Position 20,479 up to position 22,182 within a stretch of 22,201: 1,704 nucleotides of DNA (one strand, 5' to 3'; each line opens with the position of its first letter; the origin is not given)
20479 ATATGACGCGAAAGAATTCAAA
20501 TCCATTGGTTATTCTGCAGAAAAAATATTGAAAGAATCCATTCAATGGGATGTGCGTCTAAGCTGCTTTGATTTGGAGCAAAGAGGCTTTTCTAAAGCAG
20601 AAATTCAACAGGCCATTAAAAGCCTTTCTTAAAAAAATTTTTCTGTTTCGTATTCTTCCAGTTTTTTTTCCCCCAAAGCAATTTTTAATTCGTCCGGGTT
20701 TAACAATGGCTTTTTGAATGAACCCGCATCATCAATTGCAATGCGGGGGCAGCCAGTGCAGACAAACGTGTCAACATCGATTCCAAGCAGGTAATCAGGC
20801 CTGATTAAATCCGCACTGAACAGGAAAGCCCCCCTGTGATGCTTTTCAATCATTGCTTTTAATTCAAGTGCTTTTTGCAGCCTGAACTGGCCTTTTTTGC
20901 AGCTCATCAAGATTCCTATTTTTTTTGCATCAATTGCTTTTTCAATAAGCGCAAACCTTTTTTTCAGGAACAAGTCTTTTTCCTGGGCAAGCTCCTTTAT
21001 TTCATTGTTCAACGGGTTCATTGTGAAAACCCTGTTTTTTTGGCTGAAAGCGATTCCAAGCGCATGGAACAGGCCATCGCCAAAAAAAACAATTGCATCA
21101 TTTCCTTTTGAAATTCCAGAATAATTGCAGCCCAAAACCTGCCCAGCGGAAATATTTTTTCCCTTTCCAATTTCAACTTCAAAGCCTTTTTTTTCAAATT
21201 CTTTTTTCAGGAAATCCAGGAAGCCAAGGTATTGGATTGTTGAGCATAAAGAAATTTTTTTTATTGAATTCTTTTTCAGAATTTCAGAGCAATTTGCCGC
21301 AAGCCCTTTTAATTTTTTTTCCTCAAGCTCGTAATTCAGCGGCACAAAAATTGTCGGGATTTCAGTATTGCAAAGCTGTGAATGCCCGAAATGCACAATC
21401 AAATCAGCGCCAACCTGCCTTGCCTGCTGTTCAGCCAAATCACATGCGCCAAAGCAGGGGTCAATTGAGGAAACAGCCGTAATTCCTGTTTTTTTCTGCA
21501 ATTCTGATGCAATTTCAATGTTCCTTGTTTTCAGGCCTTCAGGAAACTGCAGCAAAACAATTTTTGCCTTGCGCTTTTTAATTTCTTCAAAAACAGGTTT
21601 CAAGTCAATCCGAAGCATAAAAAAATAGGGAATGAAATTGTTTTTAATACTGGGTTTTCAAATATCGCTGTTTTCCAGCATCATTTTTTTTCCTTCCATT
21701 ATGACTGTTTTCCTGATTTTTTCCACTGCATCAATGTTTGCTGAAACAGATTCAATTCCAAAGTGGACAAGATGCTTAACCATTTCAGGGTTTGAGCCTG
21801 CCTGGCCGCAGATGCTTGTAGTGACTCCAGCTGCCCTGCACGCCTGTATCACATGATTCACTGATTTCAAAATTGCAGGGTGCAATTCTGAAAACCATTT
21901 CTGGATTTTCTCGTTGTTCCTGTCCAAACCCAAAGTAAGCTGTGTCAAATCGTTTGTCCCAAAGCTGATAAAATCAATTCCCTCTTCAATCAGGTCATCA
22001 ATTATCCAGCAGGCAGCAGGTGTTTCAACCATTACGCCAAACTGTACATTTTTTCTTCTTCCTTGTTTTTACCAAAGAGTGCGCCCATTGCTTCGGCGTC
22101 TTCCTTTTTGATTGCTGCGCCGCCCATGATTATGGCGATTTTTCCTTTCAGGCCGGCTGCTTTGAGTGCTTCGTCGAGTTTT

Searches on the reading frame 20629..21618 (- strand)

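Call 33: search_protein_families(library=pfam, proteins=[window:20629-21618:-], max_evalue=0.001)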
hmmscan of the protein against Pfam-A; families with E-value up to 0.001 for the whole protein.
window:20629-21618:- (329 aa): 1 family
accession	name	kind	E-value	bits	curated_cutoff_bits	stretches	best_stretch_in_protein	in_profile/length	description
PF01866.22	Diphthamide_syn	-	5.6e-80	269.4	33.2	1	25-323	1-301/302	Putative diphthamide synthesis protein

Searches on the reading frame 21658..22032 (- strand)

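Call 33: search_protein_families(library=pfam, proteins=[window:21658-22032:-], max_evalue=0.001)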
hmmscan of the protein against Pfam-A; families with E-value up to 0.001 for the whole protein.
window:21658-22032:- (124 aa): 2 families
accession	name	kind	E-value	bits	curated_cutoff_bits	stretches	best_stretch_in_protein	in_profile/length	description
PF02896.24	PEP-utilizers_C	-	3.3e-38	132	22.8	1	1-110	180-288/293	PEP-utilising enzyme, PEP-binding domain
PF03328.21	HpcH_HpaI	-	0.00058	19.7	25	0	2-71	126-186/221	HpcH/HpaI aldolase/citrate lyase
